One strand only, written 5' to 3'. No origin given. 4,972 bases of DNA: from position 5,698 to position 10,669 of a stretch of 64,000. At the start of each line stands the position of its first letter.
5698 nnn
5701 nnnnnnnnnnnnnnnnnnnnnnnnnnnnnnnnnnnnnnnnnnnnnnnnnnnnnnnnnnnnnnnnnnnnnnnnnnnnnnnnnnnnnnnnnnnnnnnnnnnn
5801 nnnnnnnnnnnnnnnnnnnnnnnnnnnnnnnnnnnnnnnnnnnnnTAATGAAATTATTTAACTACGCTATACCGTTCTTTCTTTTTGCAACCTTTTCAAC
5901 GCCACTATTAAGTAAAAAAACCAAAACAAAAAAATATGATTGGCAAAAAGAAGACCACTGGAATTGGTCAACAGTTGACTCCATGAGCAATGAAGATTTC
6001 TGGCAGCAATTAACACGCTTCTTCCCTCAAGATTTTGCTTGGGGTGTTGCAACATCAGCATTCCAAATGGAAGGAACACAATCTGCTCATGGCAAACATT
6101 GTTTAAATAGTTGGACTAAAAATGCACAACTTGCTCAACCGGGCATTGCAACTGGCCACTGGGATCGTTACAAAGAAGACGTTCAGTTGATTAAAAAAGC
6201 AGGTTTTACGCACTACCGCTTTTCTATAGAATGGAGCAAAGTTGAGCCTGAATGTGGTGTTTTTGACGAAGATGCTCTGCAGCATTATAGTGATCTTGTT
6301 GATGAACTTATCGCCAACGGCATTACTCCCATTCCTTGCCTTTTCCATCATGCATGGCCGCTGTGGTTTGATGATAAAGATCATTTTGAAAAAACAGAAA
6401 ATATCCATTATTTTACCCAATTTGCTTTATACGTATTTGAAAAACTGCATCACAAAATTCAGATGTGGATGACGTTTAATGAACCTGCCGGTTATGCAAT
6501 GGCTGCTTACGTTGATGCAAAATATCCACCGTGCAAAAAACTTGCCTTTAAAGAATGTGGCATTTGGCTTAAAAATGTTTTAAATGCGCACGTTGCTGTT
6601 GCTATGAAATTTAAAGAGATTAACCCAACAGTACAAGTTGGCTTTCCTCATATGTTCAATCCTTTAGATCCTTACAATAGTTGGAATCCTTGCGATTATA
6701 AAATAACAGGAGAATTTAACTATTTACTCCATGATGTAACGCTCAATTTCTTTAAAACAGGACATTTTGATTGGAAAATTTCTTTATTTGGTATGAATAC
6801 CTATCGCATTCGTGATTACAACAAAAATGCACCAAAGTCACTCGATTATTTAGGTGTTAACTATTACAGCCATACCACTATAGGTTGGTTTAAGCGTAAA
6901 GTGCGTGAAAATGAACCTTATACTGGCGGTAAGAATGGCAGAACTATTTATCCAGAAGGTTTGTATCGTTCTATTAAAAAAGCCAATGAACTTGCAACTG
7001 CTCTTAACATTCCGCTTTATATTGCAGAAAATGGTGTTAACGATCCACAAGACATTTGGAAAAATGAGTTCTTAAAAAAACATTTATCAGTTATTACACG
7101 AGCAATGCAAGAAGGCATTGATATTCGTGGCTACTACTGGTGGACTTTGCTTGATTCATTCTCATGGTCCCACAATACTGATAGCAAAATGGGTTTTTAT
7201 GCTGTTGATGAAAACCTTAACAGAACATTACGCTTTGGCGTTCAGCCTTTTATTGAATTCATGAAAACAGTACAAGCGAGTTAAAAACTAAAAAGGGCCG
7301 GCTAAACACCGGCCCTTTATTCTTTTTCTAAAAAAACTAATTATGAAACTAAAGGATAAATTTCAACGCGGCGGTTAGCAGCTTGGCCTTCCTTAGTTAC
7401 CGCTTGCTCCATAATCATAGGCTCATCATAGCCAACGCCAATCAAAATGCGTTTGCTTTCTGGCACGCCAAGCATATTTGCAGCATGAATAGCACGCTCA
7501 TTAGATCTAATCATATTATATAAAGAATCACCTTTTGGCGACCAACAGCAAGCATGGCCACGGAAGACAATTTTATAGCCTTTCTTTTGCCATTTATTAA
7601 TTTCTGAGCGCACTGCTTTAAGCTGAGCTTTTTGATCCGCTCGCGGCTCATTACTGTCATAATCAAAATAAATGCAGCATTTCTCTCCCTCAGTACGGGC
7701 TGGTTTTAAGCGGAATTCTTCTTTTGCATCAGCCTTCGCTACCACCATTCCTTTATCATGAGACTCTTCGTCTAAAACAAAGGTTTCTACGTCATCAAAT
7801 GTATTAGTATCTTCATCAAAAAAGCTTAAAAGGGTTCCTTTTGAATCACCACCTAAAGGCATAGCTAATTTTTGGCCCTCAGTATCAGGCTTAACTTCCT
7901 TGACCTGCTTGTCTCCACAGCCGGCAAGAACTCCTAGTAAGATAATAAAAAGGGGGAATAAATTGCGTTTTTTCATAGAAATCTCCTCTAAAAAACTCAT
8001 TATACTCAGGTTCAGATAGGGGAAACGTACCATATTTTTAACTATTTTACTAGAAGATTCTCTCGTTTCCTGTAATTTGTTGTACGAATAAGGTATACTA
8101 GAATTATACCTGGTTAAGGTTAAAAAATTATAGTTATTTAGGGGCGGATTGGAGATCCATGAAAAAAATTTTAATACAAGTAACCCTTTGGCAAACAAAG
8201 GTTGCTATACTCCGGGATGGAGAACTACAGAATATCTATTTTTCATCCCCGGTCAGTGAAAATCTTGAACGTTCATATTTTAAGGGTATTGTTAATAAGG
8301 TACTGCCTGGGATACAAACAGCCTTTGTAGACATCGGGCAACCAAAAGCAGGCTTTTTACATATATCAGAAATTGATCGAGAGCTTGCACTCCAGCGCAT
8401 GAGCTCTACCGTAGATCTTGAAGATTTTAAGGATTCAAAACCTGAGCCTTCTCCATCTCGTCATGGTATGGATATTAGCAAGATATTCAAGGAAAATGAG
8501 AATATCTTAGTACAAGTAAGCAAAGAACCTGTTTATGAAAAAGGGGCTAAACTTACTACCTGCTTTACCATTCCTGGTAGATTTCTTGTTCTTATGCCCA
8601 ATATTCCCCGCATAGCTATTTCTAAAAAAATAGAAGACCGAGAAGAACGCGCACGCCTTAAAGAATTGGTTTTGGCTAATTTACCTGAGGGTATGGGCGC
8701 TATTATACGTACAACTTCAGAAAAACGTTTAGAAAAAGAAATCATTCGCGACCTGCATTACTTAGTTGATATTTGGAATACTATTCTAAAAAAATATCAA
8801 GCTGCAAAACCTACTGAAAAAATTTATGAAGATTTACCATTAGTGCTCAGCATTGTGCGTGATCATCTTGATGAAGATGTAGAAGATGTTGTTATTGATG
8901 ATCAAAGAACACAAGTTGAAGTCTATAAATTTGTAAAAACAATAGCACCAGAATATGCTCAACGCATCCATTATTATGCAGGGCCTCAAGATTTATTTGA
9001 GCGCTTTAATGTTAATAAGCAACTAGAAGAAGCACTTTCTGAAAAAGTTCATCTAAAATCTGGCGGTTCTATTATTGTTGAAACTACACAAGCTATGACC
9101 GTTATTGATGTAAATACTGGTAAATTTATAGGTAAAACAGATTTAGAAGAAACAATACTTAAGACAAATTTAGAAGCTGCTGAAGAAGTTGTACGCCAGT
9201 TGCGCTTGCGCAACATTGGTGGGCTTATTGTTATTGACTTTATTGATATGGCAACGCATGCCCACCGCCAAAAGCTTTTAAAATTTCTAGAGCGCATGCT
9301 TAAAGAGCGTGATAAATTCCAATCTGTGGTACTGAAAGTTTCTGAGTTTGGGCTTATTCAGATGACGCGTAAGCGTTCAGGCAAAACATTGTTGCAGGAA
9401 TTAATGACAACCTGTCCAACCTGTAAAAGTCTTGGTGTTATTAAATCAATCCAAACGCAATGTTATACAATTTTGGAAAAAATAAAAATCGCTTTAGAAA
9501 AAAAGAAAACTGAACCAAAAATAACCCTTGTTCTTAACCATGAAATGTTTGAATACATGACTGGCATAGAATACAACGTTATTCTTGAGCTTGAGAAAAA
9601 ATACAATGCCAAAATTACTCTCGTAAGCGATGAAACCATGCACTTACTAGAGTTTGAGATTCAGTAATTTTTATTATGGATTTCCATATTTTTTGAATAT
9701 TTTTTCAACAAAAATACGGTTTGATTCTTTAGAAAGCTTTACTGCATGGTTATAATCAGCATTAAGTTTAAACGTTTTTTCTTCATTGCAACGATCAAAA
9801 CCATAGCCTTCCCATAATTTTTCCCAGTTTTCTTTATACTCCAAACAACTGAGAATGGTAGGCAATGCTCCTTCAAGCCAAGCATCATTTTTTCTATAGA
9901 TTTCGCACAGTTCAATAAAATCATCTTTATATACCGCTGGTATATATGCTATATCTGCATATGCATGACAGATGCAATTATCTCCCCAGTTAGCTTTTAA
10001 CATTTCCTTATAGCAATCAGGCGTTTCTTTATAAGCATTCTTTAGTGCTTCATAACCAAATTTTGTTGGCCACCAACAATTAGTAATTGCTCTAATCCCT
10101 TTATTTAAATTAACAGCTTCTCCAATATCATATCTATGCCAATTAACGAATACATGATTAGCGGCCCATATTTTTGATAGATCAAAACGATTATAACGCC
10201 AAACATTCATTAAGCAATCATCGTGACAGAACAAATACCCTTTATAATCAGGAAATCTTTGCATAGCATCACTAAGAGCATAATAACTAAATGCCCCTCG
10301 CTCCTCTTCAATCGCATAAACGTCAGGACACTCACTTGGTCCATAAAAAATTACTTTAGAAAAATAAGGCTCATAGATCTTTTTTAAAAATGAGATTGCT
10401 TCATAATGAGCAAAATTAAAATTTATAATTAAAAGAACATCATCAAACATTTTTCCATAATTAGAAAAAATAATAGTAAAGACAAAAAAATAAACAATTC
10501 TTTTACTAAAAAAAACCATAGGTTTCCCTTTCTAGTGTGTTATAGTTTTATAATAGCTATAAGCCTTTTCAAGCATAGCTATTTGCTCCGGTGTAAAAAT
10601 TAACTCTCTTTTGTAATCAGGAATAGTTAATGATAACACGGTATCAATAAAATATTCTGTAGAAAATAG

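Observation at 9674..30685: A ~21 kb, 19-gene co-directional glycan locus built on eukaryote-type fucosyltransferases but without initiation, flipping, polymerisation or export genes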

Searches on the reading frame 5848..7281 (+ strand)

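Call 5: search_protein_families(library=pfam, proteins=[window:5848-7281:+], max_evalue=0.01)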
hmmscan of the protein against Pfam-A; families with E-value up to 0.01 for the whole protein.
window:5848-7281:+ (478 aa): 1 family
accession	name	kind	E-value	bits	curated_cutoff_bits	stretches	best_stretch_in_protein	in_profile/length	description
PF00232.24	Glyco_hydro_1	-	3.6e-68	230.5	22.6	1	57-472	3-448/453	Glycosyl hydrolase family 1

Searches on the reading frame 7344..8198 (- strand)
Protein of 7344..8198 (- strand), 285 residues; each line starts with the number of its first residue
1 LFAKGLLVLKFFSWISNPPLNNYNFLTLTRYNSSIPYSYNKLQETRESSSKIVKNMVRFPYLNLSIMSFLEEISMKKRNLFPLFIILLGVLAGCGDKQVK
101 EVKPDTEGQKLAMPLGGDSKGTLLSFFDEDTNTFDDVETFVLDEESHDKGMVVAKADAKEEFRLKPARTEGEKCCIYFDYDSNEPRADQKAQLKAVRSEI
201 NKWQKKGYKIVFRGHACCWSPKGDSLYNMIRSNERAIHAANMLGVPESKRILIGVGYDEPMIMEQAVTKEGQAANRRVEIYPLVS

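Call 5: search_protein_families(library=pfam, proteins=[window:7344-8198:-], max_evalue=0.01)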
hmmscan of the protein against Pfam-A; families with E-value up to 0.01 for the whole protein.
window:7344-8198:- (285 aa): 1 family
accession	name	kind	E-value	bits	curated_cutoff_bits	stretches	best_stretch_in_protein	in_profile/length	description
PF00691.25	OmpA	-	0.00051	20.8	27.2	1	177-276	1-98/98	OmpA family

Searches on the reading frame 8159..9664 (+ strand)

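Call 5: search_protein_families(library=pfam, proteins=[window:8159-9664:+], max_evalue=0.01)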
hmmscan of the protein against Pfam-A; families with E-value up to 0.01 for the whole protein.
window:8159-9664:+ (502 aa): 3 families
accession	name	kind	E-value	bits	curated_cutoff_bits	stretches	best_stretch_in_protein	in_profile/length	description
PF10150.14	RNase_E_G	-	6.3e-97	324.7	25.5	1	137-406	1-269/270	Ribonuclease E/G family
PF20833.2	RNase_E_G_Thio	-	1.6e-08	35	26.8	1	418-502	1-84/86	RNase E/G, Thioredoxin-like domain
PF00575.29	S1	-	0.00035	21.3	22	1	41-123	8-62/74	S1 RNA binding domain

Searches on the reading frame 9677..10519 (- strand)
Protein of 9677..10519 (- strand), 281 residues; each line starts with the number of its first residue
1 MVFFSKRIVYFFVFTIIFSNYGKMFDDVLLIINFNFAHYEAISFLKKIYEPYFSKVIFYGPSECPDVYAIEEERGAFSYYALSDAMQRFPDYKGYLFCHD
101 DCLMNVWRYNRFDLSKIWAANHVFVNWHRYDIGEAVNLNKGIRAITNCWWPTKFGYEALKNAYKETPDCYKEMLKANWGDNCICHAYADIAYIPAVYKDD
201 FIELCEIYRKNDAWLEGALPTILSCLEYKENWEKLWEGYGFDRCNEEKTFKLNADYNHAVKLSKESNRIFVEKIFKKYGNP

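Call 4: search_protein_families(library=pfam, proteins=[window:9677-10519:-], max_evalue=0.01)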
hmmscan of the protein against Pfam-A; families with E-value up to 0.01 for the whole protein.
window:9677-10519:- (281 aa): 1 family
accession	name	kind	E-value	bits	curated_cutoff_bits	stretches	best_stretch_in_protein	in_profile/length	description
PF03385.23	STELLO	-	1.8e-08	34.1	27.8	1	23-61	201-238/387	STELLO glycosyltransferases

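Call 60: search_protein_families(library=pfam, proteins=[window:9677-10519:-], max_evalue=10)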
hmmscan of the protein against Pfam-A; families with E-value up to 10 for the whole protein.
window:9677-10519:- (281 aa): 3 families
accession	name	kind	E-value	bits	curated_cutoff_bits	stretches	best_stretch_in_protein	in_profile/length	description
PF03385.23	STELLO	-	1.8e-08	34.1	27.8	3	23-61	201-238/387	STELLO glycosyltransferases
PF08199.16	E2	-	0.046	14.1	25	1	17-42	6-32/37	Bacteriophage E2-like protein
PF00880.23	Nebulin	-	0.2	12.1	20.1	1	222-234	14-26/28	Nebulin repeat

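Call 82: search_protein_families(library=ncbifam, proteins=[window:9677-10519:-], max_evalue=0.1)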
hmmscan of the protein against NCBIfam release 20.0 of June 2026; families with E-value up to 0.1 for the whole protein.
window:9677-10519:- (281 aa): 0 families
